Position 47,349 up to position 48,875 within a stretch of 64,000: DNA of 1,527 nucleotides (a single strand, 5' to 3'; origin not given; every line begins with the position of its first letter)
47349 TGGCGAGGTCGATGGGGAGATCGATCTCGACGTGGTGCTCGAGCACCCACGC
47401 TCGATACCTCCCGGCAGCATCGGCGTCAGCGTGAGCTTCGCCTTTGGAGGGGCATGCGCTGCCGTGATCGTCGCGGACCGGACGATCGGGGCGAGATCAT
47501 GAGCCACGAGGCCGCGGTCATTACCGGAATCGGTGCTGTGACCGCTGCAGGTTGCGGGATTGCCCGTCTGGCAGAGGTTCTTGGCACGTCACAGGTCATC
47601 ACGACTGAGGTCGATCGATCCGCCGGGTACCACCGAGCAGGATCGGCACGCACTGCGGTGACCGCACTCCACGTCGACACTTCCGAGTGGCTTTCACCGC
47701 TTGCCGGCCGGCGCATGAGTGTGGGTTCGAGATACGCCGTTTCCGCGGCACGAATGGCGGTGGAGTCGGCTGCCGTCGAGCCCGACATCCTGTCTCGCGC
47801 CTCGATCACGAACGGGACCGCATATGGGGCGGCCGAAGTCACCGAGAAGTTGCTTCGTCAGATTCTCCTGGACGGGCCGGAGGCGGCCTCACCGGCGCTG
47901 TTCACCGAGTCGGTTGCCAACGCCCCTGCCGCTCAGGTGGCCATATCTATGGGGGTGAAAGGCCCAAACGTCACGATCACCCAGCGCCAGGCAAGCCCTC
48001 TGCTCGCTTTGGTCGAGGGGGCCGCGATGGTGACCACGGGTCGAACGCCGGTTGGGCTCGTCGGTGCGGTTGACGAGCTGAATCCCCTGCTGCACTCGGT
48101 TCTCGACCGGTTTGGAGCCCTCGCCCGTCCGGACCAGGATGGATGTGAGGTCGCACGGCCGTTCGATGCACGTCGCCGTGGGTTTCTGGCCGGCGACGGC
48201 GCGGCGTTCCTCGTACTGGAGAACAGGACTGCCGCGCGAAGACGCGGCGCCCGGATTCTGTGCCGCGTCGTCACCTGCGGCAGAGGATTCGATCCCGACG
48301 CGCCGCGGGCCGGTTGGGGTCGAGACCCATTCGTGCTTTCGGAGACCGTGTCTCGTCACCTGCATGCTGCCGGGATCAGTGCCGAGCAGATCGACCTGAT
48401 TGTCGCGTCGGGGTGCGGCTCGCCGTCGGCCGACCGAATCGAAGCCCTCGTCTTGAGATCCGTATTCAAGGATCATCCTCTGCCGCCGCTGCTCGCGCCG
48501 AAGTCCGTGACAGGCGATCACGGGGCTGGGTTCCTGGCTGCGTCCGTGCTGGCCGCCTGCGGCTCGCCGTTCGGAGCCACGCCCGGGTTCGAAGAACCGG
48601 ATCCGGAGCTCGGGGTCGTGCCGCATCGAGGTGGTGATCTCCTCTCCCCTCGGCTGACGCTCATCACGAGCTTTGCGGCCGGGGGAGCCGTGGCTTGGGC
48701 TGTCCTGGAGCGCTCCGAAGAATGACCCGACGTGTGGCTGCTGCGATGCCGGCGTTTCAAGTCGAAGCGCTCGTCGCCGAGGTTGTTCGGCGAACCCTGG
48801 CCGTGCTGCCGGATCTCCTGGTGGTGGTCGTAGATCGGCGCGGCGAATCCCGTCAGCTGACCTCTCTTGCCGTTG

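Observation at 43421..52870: Orphan ACP-dependent KS/CLF-type acyl-chain cluster with an LpxL-type acyltransferase, two SAM methyltransferases and a B12-radical-SAM enzyme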

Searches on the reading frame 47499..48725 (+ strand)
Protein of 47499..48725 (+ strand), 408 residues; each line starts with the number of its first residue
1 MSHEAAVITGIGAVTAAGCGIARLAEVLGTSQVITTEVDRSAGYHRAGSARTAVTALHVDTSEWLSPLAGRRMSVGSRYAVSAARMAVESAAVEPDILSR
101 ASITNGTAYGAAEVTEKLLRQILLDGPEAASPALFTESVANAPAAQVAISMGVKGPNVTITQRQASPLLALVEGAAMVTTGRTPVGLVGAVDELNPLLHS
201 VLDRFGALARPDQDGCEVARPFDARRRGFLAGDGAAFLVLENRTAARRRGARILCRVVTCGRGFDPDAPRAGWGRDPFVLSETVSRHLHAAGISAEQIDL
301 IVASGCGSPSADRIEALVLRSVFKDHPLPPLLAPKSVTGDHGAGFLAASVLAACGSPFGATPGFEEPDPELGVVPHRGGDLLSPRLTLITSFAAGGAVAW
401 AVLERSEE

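Call 6: search_protein_families(library=pfam, proteins=[window:47499-48725:+], max_evalue=0.01)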
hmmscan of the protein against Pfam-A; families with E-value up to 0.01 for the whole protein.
window:47499-48725:+ (408 aa): 3 families
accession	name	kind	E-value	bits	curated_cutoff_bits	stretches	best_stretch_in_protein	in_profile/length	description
PF00109.32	ketoacyl-synt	-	2.7e-20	73.5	20.8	1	7-244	5-250/252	Beta-ketoacyl synthase, N-terminal domain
PF13723.12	Ketoacyl-synt_2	-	6e-08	33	25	1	61-199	18-146/223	Beta-ketoacyl synthase, N-terminal domain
PF02801.28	Ketoacyl-synt_C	-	1.2e-07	32.2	20.8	1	282-343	29-93/119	Beta-ketoacyl synthase, C-terminal domain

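Call 10: find_homologous_proteins(query=window:47499-48725:+, max_evalue=0.00001)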
Query window:47499-48725:+ (408 aa): 909 proteins with E <= 0.00001 among 8000 candidates; the best 120 are listed.
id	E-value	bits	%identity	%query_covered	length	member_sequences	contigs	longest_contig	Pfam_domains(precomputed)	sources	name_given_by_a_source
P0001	2.1e-240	815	93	100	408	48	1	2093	PF00109.33,PF13723.13,PF02801.29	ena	-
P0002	2.5e-181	621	75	94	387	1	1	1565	PF00109.33,PF13723.13,PF02801.29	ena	-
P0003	3.2e-149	515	64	95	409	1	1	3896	PF00109.33,PF13723.13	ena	-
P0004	4.5e-149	515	61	100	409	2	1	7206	PF00109.33,PF13723.13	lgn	-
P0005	3.6e-147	509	61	99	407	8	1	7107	PF00109.33,PF13723.13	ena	-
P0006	3.8e-147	508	90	63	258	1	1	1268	PF00109.33,PF02801.29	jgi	jgi:3-oxoacyl-(acyl-carrier-protein) synthase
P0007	5.9e-145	501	61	99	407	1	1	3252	PF00109.33,PF13723.13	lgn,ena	-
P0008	6.8e-145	501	60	99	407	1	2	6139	PF00109.33,PF13723.13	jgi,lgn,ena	-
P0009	1.5e-144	500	60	100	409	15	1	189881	PF00109.33,PF13723.13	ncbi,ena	-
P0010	2.6e-144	499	60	94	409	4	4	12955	PF00109.33,PF13723.13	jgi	jgi:3-oxoacyl-(acyl-carrier-protein) synthase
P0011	5.3e-144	498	59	99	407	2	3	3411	PF00109.33,PF13723.13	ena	-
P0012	3.1e-143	496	60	99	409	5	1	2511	PF00109.33,PF13723.13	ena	-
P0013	3.2e-143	496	59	99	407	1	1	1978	PF00109.33,PF13723.13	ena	-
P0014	4.9e-143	495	60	100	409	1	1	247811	PF00109.33,PF13723.13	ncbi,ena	-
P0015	9.8e-142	491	95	59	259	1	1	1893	PF00109.33,PF13723.13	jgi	-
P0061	1.1e-113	398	52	99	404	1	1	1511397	PF00109.33,PF13723.13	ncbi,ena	-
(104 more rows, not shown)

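Call 11: find_encoding_contigs(protein=P0009, flank=10000, max_places=2)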
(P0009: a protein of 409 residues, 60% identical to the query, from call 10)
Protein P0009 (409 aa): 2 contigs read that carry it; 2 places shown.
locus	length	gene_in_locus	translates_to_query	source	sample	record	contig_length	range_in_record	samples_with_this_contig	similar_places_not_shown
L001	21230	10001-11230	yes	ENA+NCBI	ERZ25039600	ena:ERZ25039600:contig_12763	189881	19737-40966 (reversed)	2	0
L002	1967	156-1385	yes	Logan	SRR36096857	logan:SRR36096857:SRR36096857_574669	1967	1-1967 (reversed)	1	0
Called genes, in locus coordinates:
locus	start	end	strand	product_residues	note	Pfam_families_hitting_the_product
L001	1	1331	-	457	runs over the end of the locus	PF13454:NAD_binding_9 (faint)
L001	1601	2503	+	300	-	PF00892:EamA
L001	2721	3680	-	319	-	PF21168:FkbO_Hyg5-like_N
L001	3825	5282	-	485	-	PF02310:B12-binding, PF04055:Radical_SAM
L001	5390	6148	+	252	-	PF01209:Ubie_methyltran, PF13489:Methyltransf_23, PF13847:Methyltransf_31, PF08241:Methyltransf_11, PF08242:Methyltransf_12, PF13649:Methyltransf_25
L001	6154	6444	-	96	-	-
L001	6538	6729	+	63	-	-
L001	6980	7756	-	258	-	PF00501:AMP-binding, PF13193:AMP-binding_C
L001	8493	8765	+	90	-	PF00550:PP-binding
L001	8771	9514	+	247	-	PF00109:ketoacyl-synt, PF00108:Thiolase_N (weak)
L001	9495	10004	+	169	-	PF02801:Ketoacyl-synt_C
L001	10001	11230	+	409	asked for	PF00109:ketoacyl-synt, PF13723:Ketoacyl-synt_2 (weak)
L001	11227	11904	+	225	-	PF00535:Glycos_transf_2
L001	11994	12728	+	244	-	PF00106:adh_short, PF08659:KR, PF13561:adh_short_C2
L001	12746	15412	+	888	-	PF12349:Sterol-sensing (faint), PF03176:MMPL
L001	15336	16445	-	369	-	PF09835:DUF2062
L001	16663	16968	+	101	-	-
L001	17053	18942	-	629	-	-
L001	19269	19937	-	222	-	-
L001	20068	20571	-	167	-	PF00903:Glyoxalase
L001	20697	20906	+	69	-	-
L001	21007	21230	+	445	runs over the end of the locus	PF01546:Peptidase_M20 (weak), PF04389:Peptidase_M28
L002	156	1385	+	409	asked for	PF00109:ketoacyl-synt, PF13723:Ketoacyl-synt_2 (weak)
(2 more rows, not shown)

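Call 12: find_encoding_contigs(protein=P0061, flank=10000, max_places=2)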
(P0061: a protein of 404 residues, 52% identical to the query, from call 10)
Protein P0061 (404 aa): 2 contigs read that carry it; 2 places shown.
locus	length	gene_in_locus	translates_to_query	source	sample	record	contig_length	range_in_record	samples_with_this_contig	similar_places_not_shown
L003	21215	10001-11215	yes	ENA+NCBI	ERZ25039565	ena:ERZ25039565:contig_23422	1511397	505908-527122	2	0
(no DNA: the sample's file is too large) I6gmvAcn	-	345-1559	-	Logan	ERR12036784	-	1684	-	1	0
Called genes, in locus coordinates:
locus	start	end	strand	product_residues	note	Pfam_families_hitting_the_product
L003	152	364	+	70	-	PF09957:VapB_antitoxin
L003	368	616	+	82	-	-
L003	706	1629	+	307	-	-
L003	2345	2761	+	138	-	-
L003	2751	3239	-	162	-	-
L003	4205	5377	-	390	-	PF09835:DUF2062, PF13649:Methyltransf_25 (faint), PF13489:Methyltransf_23, PF08242:Methyltransf_12 (weak)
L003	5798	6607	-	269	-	PF01522:Polysacc_deac_1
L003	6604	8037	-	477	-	PF00501:AMP-binding, PF13193:AMP-binding_C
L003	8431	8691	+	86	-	PF00550:PP-binding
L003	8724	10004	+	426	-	PF00109:ketoacyl-synt, PF00108:Thiolase_N (weak), PF02801:Ketoacyl-synt_C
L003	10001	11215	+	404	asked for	PF00109:ketoacyl-synt, PF13723:Ketoacyl-synt_2 (weak)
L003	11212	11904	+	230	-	PF00535:Glycos_transf_2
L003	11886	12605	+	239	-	PF00106:adh_short, PF08659:KR, PF13561:adh_short_C2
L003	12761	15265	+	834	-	PF03176:MMPL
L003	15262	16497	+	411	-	PF03279:Lip_A_acyltrans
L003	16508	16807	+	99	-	-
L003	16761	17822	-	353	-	PF00581:Rhodanese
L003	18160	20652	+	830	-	PF12704:MacB_PCD, PF02687:FtsX, PF12704:MacB_PCD, PF02687:FtsX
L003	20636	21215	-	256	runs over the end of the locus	PF07977:FabA (faint), PF22818:ApeI-like, PF22817:ApeP-like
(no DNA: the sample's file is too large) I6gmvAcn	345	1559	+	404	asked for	PF00109:ketoacyl-synt, PF13723:Ketoacyl-synt_2 (weak)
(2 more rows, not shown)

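Call 14: find_encoding_contigs(protein=P0001, flank=10000, max_places=4)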
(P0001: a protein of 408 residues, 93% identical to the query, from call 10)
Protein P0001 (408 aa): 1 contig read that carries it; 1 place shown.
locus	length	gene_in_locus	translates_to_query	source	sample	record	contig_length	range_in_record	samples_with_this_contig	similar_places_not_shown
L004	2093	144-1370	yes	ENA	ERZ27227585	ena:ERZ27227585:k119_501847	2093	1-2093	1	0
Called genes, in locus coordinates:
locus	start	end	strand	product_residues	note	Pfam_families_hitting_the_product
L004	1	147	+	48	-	?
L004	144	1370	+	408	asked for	PF00109:ketoacyl-synt, PF13723:Ketoacyl-synt_2 (weak), PF02801:Ketoacyl-synt_C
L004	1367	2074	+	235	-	PF00535:Glycos_transf_2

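Call 15: find_encoding_contigs(protein=P0004, flank=10000, max_places=3)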
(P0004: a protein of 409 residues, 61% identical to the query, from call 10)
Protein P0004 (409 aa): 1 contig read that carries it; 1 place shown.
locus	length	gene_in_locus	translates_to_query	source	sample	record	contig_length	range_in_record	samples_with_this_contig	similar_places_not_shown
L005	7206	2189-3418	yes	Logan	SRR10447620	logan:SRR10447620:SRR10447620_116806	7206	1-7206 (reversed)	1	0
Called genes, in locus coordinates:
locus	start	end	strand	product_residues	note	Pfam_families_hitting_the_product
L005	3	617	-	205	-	?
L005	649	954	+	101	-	PF00550:PP-binding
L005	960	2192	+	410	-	PF00109:ketoacyl-synt, PF00108:Thiolase_N (weak), PF02801:Ketoacyl-synt_C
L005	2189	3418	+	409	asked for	PF00109:ketoacyl-synt, PF13723:Ketoacyl-synt_2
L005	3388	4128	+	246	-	PF00535:Glycos_transf_2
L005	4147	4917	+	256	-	PF00106:adh_short, PF08659:KR, PF13561:adh_short_C2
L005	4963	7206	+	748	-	?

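Call 22: find_related_loci(query=A2, collection=genome_contigs, flank=10000)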
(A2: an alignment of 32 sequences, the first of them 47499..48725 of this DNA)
Query A2 (408 aa) in genome_contigs; peptide patterns used: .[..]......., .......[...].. (x = any residue, [..] = any of these).
479 stretches matched a pattern; 224 encode a relative of the query (tblastn E <= 1e-3); the best 80 are kept; 80 distinct loci.
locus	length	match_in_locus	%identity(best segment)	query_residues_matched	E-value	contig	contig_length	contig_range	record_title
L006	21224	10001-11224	94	1-408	0e+0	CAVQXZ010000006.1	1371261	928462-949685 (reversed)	MAG: uncultured Holophagae bacterium isolate MFD00032.bin.2.196 genome assembly, contig: contig_3257, whole genome shotg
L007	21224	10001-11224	94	1-408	0e+0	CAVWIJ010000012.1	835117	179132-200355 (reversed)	MAG: uncultured Holophagae bacterium isolate MFD00709.bin.2.175 genome assembly, contig: contig_19292, whole genome shot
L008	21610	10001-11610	60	2-407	9e-139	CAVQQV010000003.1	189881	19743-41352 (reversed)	MAG: Candidatus Sulfomarinibacteraceae bacterium isolate MFD09779.bin.2.237 genome assembly, contig: contig_12763, whole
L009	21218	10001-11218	60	2-407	6e-138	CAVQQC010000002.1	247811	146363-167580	MAG: Candidatus Sulfomarinibacteraceae bacterium isolate MFD09964.bin.2.69 genome assembly, contig: contig_11171, whole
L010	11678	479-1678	52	7-405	2e-120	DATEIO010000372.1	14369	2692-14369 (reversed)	MAG TPA_asm: Thermoanaerobaculia bacterium isolate SMAG_U8840 k141_965220, whole genome shotgun sequence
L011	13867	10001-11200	52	5-403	8e-119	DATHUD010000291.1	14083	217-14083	MAG TPA_asm: Thermoanaerobaculia bacterium isolate SMAG_U16097 k141_381080, whole genome shotgun sequence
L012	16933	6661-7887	51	1-408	2e-118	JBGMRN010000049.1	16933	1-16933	MAG: Thermoanaerobaculales bacterium isolate N04_metabat2_bin.17 NODE_1175_length_16933_cov_8.921377, whole genome shotg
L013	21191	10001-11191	54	8-403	6e-118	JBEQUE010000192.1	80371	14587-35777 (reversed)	MAG: Acidobacteriota bacterium isolate MAG_Dt_02 k247_1860150, whole genome shotgun sequence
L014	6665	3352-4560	49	7-408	7e-115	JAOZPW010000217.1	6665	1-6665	MAG: Thermoanaerobaculales bacterium isolate GMC4.metabat2.271 GMC4_20555_length_6665_cov_7.790772, whole genome shotgun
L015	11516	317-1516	50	7-405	1e-114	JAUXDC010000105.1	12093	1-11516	MAG: Holophagae bacterium isolate CSMAG_2841 CSMAG_2841_k119_761656_length_12093_cov_7.0000, whole genome shotgun sequen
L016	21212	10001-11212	50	7-407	1e-114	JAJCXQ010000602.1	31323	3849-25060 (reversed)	MAG: Acidobacteriota bacterium isolate OFTM268 OFTM268_601, whole genome shotgun sequence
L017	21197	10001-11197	51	7-405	6e-114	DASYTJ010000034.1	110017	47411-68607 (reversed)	MAG TPA_asm: Thermoanaerobaculia bacterium isolate SMAG_U4564 k141_640549, whole genome shotgun sequence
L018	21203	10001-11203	52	7-403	1e-112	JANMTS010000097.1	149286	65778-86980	MAG: Holophagales bacterium isolate SOY_29_metabat_132 SOY_29_k141_4724717, whole genome shotgun sequence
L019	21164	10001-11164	49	4-390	1e-112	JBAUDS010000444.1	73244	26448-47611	MAG: Thermoanaerobaculia bacterium isolate MFD13100_ilm_asm_bin9 k127_189300, whole genome shotgun sequence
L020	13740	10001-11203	51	7-406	6e-112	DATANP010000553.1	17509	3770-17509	MAG TPA_asm: Thermoanaerobaculia bacterium isolate SMAG_U7022 k141_283069, whole genome shotgun sequence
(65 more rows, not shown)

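Call 25: search_protein_families(library=pfam, proteins=[L006:103-996:-, L006:1530-2564:-, L006:2773-3720:-, L006:6167-6970:-, L006:6992-8422:-, L006:11224-11931:+, L006:12881-14053:-, L006:14667-15326:+, L006:15331-17661:+, L006:11965-12735:+], max_evalue=0.001)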
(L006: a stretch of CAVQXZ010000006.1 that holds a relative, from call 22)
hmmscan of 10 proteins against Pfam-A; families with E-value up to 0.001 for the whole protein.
L006:103-996:- (297 aa): 0 families

L006:1530-2564:- (344 aa): 0 families

L006:2773-3720:- (315 aa): 1 family
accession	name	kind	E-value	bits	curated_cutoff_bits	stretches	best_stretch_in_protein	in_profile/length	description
PF21168.2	FkbO_Hyg5-like_N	-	1.6e-13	51.2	27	1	47-161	17-122/122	Chorismatase FkbO/Hyg5-like, N-terminal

L006:6167-6970:- (267 aa): 1 family
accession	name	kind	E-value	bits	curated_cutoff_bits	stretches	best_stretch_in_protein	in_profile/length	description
PF01522.26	Polysacc_deac_1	-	2.5e-29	102.2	23.1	1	75-193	4-120/124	Polysaccharide deacetylase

L006:6992-8422:- (476 aa): 3 families
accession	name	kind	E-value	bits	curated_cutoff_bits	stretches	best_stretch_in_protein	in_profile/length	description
PF00501.34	AMP-binding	-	7.5e-42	143.9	29.9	1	22-341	14-384/384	AMP-binding enzyme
PF13193.12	AMP-binding_C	-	5.6e-13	50.1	24.5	1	387-462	1-76/76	AMP-binding enzyme C-terminal domain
PF23562.2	AMP-binding_C_3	-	0.00027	21.7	20.8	1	376-406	5-36/124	AMP-binding enzyme C-terminal domain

L006:11224-11931:+ (235 aa): 1 family
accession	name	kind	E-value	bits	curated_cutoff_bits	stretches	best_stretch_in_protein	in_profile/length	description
PF00535.33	Glycos_transf_2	-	4.5e-20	72.7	23.3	1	9-159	4-164/168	Glycosyl transferase family 2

L006:12881-14053:- (390 aa): 1 family
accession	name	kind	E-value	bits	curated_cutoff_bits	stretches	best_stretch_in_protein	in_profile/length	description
PF09835.14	DUF2062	-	8e-20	71.7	27.4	1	38-175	2-145/147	Uncharacterized protein conserved in bacteria (DUF2062)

L006:14667-15326:+ (219 aa): 1 family
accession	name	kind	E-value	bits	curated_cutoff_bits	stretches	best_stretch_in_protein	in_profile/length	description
PF19574.5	LolA_3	-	2.5e-41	141.5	23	1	29-178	6-155/192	Outer membrane lipoprotein carrier protein LolA-like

L006:15331-17661:+ (776 aa): 2 families
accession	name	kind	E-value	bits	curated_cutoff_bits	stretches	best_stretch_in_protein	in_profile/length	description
PF03176.21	MMPL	-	9.4e-10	38.4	20.5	1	199-412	99-327/333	MMPL family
PF00873.25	ACR_tran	-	0.00018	19.8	28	1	637-702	337-402/1021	AcrB/AcrD/AcrF family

L006:11965-12735:+ (256 aa): 5 families
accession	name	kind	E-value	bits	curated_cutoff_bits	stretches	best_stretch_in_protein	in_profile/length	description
PF13561.12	adh_short_C2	-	6.6e-61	206.3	27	1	27-255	6-236/236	Enoyl-(Acyl carrier protein) reductase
PF00106.31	adh_short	-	2.1e-57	194.2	26.6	1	19-205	2-190/195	short chain dehydrogenase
PF08659.16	KR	-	1.7e-17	64.3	22.6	1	20-176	3-161/180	KR domain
PF23441.1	SDR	-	2e-07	31.1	27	1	19-253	9-254/258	SDR-like rossmann domain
PF01370.27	Epimerase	-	0.00033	20.6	20.9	1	21-153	2-116/240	NAD dependent epimerase/dehydratase family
